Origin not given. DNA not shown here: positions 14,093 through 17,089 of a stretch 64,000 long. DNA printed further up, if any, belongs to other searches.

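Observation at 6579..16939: Candidate undescribed conflict/defence module: giant double sacsin-type GHKL ATPase + micro-ORF + RapA-like SNF2 ATPase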

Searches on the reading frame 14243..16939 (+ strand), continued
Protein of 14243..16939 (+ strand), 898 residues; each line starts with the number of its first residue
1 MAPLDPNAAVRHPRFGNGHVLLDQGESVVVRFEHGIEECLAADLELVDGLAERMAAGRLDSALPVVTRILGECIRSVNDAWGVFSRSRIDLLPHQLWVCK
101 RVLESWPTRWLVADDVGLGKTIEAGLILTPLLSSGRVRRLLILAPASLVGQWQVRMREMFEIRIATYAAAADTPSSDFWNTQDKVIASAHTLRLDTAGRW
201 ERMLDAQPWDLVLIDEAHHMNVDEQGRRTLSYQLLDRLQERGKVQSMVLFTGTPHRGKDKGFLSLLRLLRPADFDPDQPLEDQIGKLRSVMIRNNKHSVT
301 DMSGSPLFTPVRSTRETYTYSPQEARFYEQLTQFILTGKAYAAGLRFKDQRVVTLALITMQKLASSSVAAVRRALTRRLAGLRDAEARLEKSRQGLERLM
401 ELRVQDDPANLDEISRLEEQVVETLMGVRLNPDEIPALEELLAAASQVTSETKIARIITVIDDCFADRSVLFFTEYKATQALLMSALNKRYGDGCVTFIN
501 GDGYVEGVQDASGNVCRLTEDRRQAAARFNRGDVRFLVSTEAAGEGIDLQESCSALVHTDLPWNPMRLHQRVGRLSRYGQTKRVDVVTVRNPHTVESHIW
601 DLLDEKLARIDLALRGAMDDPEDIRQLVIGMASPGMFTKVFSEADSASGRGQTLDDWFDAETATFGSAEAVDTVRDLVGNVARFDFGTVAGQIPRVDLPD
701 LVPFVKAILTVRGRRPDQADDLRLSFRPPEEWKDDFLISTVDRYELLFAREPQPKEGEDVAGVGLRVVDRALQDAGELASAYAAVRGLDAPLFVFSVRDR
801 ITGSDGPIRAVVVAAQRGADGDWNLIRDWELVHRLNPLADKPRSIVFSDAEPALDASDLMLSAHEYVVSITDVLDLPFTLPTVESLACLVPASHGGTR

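Call 31: search_protein_families(library=padloc, proteins=[L054:5317-9258:+, L054:9280-13377:+, L045:14126-18379:+, L045:18457-21414:+, L063:13033-16329:+, L063:18355-21966:+, L039:13522-17295:+, L061:15862-19431:+], max_evalue=0.00001)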
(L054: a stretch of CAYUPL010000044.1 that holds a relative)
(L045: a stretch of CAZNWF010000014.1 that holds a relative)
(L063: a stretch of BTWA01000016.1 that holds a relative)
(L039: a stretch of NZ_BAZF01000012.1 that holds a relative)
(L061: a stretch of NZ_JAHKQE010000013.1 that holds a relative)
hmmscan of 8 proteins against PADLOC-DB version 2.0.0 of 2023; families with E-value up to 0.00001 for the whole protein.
L054:5317-9258:+ (1313 aa): 24 families
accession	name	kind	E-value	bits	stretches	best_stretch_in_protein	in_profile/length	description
PDLC03613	REase_MTase_IIG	-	1.1e-89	299.5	2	507-1154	483-1152/1250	Type IIG restriction enzyme-methyltransferase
PDLC03622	REase_MTase_IIG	-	4.1e-62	208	3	844-1020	954-1124/1524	Type IIG restriction enzyme-methyltransferase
PDLC02643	DrmMI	-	5.4e-61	204.7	2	430-782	535-879/1347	DrmMI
PDLC03620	REase_MTase_IIG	-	9.9e-54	180.4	2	221-889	334-979/1378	Type IIG restriction enzyme-methyltransferase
PDLC02638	DrmMI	-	1.2e-46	157.3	2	569-809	664-909/935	DrmMI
PDLC03614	REase_MTase_IIG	-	7.1e-37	124.6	2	247-623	305-681/1584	Type IIG restriction enzyme-methyltransferase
PDLC03611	REase_MTase_IIG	-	4.3e-31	105.3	2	516-637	547-666/1532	Type IIG restriction enzyme-methyltransferase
PDLC02644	DrmMI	-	1.5e-27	94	1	517-639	106-245/988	DrmMI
PDLC03609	REase_MTase_IIG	-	1.4e-26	90.6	1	446-622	367-533/1066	Type IIG restriction enzyme-methyltransferase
PDLC03618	REase_MTase_IIG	-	2.4e-24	82.8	1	517-631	590-721/1429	Type IIG restriction enzyme-methyltransferase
PDLC02645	DrmMI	-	4.3e-23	79.5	1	571-638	661-728/772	DrmMI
PDLC02639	DrmMI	-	1.7e-22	77.6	1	510-624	275-388/803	DrmMI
PDLC03629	REase_MTase_IIG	-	2e-18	63.7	1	447-642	377-555/1182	Type IIG restriction enzyme-methyltransferase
PDLC02646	DrmMI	-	9.8e-18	61.6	1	571-633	46-108/792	DrmMI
PDLC03612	REase_MTase_IIG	-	3.3e-16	56.7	1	450-542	446-530/1247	Type IIG restriction enzyme-methyltransferase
PDLC03604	REase_MTase_IIG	-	1.2e-09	34.8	0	516-623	384-504/1011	Type IIG restriction enzyme-methyltransferase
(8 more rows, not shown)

L054:9280-13377:+ (1365 aa): 14 families
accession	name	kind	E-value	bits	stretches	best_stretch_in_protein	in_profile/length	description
PDLC02779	SspC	-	4e-34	115.6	2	222-1198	141-1045/1054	SspC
PDLC02781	SspC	-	2.4e-30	103.1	2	263-1134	169-993/1104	SspC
PDLC02778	SspC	-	3.3e-25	86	2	222-1119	123-971/1053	SspC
PDLC02775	SspC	-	3.2e-22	76.1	2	242-1183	169-1038/1064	SspC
PDLC02780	SspC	-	1.3e-20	71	1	221-574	119-452/1045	SspC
PDLC02777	SspC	-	2.8e-17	60.2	1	230-1118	138-965/1097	SspC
PDLC02776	SspC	-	1.5e-15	54.1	1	250-575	104-414/1039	SspC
PDLC02770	SspC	-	1.3e-09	34.8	0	251-574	151-457/1047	SspC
PDLC02774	SspC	-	1.3e-09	34.4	1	184-471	72-356/1065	SspC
PDLC02478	BrxC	-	2.9e-09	33.1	0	34-96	15-77/1108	BrxC-PglY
PDLC02773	SspC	-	1.2e-07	28.1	0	262-469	146-356/1011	SspC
PDLC02490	BrxC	-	1.3e-06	24.8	1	72-280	55-256/1133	BrxC-PglY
PDLC02772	SspC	-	5.3e-06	22.7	0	259-575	170-487/1123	SspC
PDLC02480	BrxC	-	9e-06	21.2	0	267-476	243-437/1389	BrxC-PglY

L045:14126-18379:+ (1417 aa): 0 families

L045:18457-21414:+ (985 aa): 35 families (the best 25 are shown)
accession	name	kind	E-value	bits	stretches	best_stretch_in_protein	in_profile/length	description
PDLC02621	DrmD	-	2.2e-85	285.7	2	105-407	122-437/1040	DrmD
PDLC02572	DrmA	-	3.4e-56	188.8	2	107-408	121-435/1043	DrmA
PDLC02500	BrxHI|BrxHII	-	1.6e-53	180.5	2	104-295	90-296/933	BrxHI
PDLC00659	HmaA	-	9.7e-52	174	2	78-288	78-287/1176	SNF2 helicase / DEAD-box helicase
PDLC02504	BrxHI|BrxHII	-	3.5e-48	162.3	2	52-409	55-414/971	BrxHII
PDLC02632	DrmD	-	8.5e-48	161.3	2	108-401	127-431/662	DrmD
PDLC02633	DrmD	-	1.3e-42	143.8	2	107-291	128-323/839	DrmD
PDLC02853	DpdE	-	5.7e-40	135.1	2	77-317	69-314/985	DpdE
PDLC02840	DpdE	-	4.1e-39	132.6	3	401-570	521-671/1091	DpdE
PDLC02620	DrmD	-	1.1e-35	121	2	102-391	97-389/1060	DrmD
PDLC02624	DrmD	-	1.3e-32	111.2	2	421-564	340-476/652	DrmD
PDLC02634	DrmD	-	1.6e-32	110.3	2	111-287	98-272/900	DrmD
PDLC02619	DrmD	-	3.9e-32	109.3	2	104-288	32-210/872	DrmD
PDLC02843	DpdE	-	3.7e-30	102.6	2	109-289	163-315/1091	DpdE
PDLC02623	DrmD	-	3.1e-28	96.1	2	421-613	509-690/1040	DrmD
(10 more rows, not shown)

L063:13033-16329:+ (1098 aa): 3 families
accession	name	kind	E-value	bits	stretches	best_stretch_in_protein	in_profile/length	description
PDLC02707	PbeA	-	3.2e-09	34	1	166-420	275-542/672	PbeA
PDLC03659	mREase_IV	-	4.7e-08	29.4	0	263-341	327-411/945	Type IV methyl-directed restriction enzyme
PDLC02704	PbeA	-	8.1e-08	29.2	1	166-416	277-547/682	PbeA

L063:18355-21966:+ (1203 aa): 45 families (the best 25 are shown)
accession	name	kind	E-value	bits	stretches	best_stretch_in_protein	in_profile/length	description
PDLC00659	HmaA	-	1.4e-144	481.5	1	92-1165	76-1149/1176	SNF2 helicase / DEAD-box helicase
PDLC02620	DrmD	-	1.3e-100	335.9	1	118-716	97-659/1060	DrmD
PDLC02621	DrmD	-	5.5e-88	294.3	1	134-1017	134-999/1040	DrmD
PDLC02500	BrxHI|BrxHII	-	6.3e-87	291.1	1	117-726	87-662/933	BrxHI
PDLC02504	BrxHI|BrxHII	-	4.6e-69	231.4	1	126-737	114-678/971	BrxHII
PDLC02572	DrmA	-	7.3e-62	207.6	1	135-766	132-738/1043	DrmA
PDLC02632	DrmD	-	8.1e-54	181.2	1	134-656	136-644/662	DrmD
PDLC02623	DrmD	-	9.1e-48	160.7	2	374-673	414-660/1040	DrmD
PDLC02633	DrmD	-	2e-47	159.7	1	134-651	138-643/839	DrmD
PDLC02634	DrmD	-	2.3e-45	152.8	1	116-675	87-621/900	DrmD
PDLC02619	DrmD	-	7.3e-43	144.8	1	116-677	28-575/872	DrmD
PDLC02624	DrmD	-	4e-36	122.7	1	159-650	2-479/652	DrmD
PDLC02840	DpdE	-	2.7e-33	113.4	2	495-656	519-673/1091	DpdE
PDLC02853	DpdE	-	1.1e-31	107.7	2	553-696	512-660/985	DpdE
PDLC02193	PLD_Helicase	-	7.5e-28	95.2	1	501-667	650-828/905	-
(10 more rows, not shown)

L039:13522-17295:+ (1257 aa): 10 families
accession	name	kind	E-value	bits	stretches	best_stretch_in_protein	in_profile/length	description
PDLC05065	PDC-S68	-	0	1606.1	1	14-1255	6-1219/1221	-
PDLC05066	PDC-S68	-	1.5e-166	554.5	1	14-1215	3-1174/1202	-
PDLC05064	PDC-S68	-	7.3e-129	429.4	1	9-1254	66-1251/1273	-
PDLC01734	typeIV_RecD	-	3.2e-46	155.9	2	632-778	343-487/763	RecD_0_IVD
PDLC01148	RecD_like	-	7.1e-30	101.9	2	636-773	321-451/719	RecD/Tra ATPase fused to N-terminal HHH domain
PDLC05035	PDC-S53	-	2.7e-21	73.4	2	627-773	493-624/900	-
PDLC04476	PDC-M16A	-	1.7e-18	64.4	1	644-741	26-132/691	-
PDLC04475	PDC-M16A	-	3.5e-18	63.5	2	643-769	31-185/721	-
PDLC04472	PDC-M16A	-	2.7e-12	43.9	1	1037-1087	645-698/930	-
PDLC04474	PDC-M16A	-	2.9e-07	27.3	0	1036-1088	644-702/917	-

L061:15862-19431:+ (1189 aa): 0 families

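Call 37: search_protein_families(library=pfam, proteins=[L039:8341-9951:+, L061:8271-9950:+], max_evalue=5)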
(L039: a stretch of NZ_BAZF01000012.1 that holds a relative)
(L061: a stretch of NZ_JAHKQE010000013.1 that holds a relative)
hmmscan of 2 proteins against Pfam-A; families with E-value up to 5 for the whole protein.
L039:8341-9951:+ (537 aa): 0 families

L061:8271-9950:+ (560 aa): 0 families

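Call 46: search_protein_families(library=pfam, proteins=[L039:9965-10260:+, L061:9974-10270:+], max_evalue=5)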
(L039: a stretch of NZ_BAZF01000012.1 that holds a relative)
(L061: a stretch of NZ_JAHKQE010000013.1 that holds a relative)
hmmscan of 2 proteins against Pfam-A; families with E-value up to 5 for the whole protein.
L039:9965-10260:+ (98 aa): 0 families

L061:9974-10270:+ (99 aa): 0 families

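Call 47: search_solved_structures(query=window:14243-16936:+, max_evalue=0.001)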
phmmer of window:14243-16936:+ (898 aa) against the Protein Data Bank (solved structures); distinct sequences matched with E-value up to 0.001: 84 (the best 60 are shown).
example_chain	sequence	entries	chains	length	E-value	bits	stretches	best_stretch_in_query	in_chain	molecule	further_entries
8so8_A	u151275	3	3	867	3.9e-32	114.3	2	86-276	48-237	RNA polymerase-associated protein RapA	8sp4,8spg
6bog_A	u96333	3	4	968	4.4e-32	114.2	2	86-276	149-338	RNA polymerase-associated protein RapA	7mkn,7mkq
7m8e_F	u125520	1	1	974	4.4e-32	114.1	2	86-276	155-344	RNA polymerase-associated protein RapA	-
4s20_K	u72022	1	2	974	4.9e-32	114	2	86-275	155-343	RNA polymerase-associated protein RapA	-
8t0l_F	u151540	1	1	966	2.9e-31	111.4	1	86-276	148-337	RNA polymerase-associated protein RapA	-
9ear_W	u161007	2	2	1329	1.4e-11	46.3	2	520-613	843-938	Chromodomain-helicase-DNA-binding protein 1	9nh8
7otq_K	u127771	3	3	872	3.1e-11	45.2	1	110-287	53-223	Chromodomain-helicase-DNA-binding protein 1-like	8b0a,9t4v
7epu_B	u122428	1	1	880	3.1e-11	45.2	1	110-287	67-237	Chromodomain-helicase-DNA-binding protein 1-like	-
7enn_K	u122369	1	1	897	3.3e-11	45.1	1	110-287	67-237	Chromodomain-helicase-DNA-binding protein 1-like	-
9ge5_G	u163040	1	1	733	3.3e-11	45.1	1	518-606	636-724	Chromatin-remodeling ATPase INO80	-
6gej_M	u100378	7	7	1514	3.6e-11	45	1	482-606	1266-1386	Helicase SWR1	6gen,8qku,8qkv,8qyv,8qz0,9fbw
6hts_G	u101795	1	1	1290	3.7e-11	44.9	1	518-624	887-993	Chromatin-remodeling ATPase INO80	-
9b1d_A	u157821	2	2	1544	3.7e-11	44.9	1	482-606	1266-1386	Helicase SWR1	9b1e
6fhs_G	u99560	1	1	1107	5.4e-11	44.4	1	519-619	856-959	Ino80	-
8oo7_G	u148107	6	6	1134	5.7e-11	44.3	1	519-619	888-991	Chromatin-remodeling ATPase Ino80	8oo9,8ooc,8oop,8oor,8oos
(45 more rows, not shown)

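Call 60: search_protein_families(library=padloc, alignment_id=A4, max_evalue=1e-10)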
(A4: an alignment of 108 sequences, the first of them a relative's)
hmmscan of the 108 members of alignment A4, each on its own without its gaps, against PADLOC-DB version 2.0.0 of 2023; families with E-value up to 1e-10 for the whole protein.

A. member 1, L029:14451-15974:- (507 aa): 0 families

B. families by the number of members that match (of 108 scanned): 119 families (the first 25 are shown)
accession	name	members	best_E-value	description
PDLC03613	REase_MTase_IIG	2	1.1e-89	Type IIG restriction enzyme-methyltransferase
PDLC03622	REase_MTase_IIG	2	7.5e-65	Type IIG restriction enzyme-methyltransferase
PDLC02643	DrmMI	2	2.9e-63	DrmMI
PDLC03620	REase_MTase_IIG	2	9.9e-54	Type IIG restriction enzyme-methyltransferase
PDLC02638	DrmMI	2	1.2e-46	DrmMI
PDLC03614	REase_MTase_IIG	2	7.1e-37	Type IIG restriction enzyme-methyltransferase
PDLC03611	REase_MTase_IIG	2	4.3e-31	Type IIG restriction enzyme-methyltransferase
PDLC02644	DrmMI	2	1.5e-27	DrmMI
PDLC03609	REase_MTase_IIG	2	1.4e-26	Type IIG restriction enzyme-methyltransferase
PDLC02639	DrmMI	2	4.1e-25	DrmMI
PDLC03949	RmrA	2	2.1e-24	-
PDLC03618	REase_MTase_IIG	2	2.4e-24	Type IIG restriction enzyme-methyltransferase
PDLC02645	DrmMI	2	4.3e-23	DrmMI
PDLC04141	capP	2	2.7e-20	capP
PDLC03951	RmrA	2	2.8e-19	-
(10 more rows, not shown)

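Call 62: find_homologous_proteins(query=L039:9965-12685:+, max_evalue=1e-20)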
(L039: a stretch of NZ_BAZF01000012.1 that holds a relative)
Query L039:9965-12685:+ (907 aa): 6105 proteins with E <= 1e-20 among 8000 candidates; the best 120 are listed.
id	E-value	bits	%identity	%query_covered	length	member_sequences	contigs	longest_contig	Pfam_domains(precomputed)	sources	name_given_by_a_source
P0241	0.0e+0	2039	100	99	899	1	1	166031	PF00270.36,PF00176.30,PF00271.38,PF04851.22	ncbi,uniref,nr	ncbi:putative ATP-dependent helicase YqhH [Geobacter sp. OR-1]|uniref:DEAD/DEAH box helicase n=1 Tax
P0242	0.0e+0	1656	80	98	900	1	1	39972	PF00270.36,PF00176.30,PF00271.38,PF04851.22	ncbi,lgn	-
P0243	0.0e+0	1655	80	100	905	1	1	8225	PF00270.36,PF00176.30,PF00271.38,PF04851.22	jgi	-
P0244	0.0e+0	1642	79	99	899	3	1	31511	PF00270.36,PF00176.30,PF00271.38,PF04851.22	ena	-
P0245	0.0e+0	1629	78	99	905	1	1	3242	PF00176.30,PF00271.38,PF04851.22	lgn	-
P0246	0.0e+0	1627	78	99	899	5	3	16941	PF00176.30,PF00271.38,PF04851.22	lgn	-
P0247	0.0e+0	1611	77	99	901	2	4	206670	PF00270.36,PF00176.30,PF00271.38,PF04851.22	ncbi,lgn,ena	-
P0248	0.0e+0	1556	75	99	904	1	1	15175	PF00176.30,PF00271.38,PF04851.22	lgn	-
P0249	0.0e+0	1473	70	99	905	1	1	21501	PF00270.36,PF00176.30,PF00271.38,PF04851.22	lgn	-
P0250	0.0e+0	1458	70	99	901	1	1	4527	PF00270.36,PF00176.30,PF00271.38,PF04851.22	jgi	jgi:superfamily II DNA or RNA helicase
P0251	0.0e+0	1447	69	99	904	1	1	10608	PF00270.36,PF00176.30,PF00271.38,PF04851.22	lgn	-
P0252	0.0e+0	1439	70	98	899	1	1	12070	PF00176.30,PF00271.38,PF04851.22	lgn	-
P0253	0.0e+0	1434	68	99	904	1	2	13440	PF00270.36,PF00176.30,PF00271.38,PF04851.22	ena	-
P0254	0.0e+0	1400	72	92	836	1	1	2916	PF00270.36,PF00176.30,PF00271.38,PF04851.22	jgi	-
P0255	0.0e+0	1382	67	99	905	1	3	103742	PF00270.36,PF00176.30,PF00271.38,PF04851.22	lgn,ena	-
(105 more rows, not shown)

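Call 65: search_dna_similar(query=window:14243-16936:+, collection=plasmids, mode=protein, max_evalue=1e-50, max_rows=25)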
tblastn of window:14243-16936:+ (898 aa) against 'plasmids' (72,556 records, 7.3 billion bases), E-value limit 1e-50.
Records with a match: 13; places in all: 14; records where one place covers at least 80% of the query: 5.
Best place of each record, by identity: <60% 13.
By first word of the organism name: Halobacterium 7; Trichormus 2; Deinococcus 2; Sphingomonas 1; Haloplanus 1.
By predicted mobility (MOB-suite, as given by PLSDB): non-mobilizable 11; conjugative 2.
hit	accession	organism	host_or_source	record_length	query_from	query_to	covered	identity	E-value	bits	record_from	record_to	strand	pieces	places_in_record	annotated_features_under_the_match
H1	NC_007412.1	Trichormus variabilis ATCC 29413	-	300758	9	895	99%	48.9%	0e+0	790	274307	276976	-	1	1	DEAD/DEAH box helicase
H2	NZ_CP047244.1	Trichormus variabilis 0441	cell culture,thermal spring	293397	9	895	99%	48.9%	0e+0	790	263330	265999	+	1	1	DEAD/DEAH box helicase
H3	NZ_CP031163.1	Deinococcus wulumuqiensis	cell culture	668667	10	891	98%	49.0%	0e+0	724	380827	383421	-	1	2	DEAD/DEAH box helicase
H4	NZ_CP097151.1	Deinococcus sp. QL22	-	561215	10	891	98%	45.1%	0e+0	671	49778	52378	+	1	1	helicase-related protein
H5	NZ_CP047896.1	Sphingomonas changnyeongensis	Single cell,Fresh water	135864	1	839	93%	47.3%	0e+0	689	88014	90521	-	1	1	DEAD/DEAH box helicase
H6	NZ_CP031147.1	Haloplanus rubicundus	solar salt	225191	84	610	59%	31.1%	4e-51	204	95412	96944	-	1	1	helicase-related protein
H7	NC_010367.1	Halobacterium salinarum NRC-34001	-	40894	44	616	64%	28.4%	4e-51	203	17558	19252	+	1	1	helicase-related protein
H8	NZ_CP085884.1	Halobacterium salinarum NRC-34001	Genome,Canadian salted buffalo hide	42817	44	616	64%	28.4%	4e-51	203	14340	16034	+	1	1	helicase-related protein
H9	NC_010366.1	Halobacterium salinarum NRC-34001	-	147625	44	616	64%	28.4%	4e-51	203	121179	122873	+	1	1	helicase-related protein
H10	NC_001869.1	Halobacterium salinarum NRC-34001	-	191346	44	616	64%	28.4%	4e-51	203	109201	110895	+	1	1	helicase-related protein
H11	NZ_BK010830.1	Halobacterium salinarum NRC-34001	-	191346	44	616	64%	28.4%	4e-51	203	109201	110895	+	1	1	helicase-related protein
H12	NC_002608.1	Halobacterium salinarum NRC-34001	-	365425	44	616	64%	28.4%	4e-51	203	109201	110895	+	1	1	helicase-related protein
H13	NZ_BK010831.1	Halobacterium salinarum NRC-34001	-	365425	44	616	64%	28.4%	4e-51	203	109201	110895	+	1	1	helicase-related protein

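Call 66: search_dna_similar(query=window:14243-16936:+, collection=phages, mode=protein, max_evalue=1e-30, max_rows=15)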
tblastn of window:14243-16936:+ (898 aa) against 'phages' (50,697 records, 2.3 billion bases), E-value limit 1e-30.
No match.
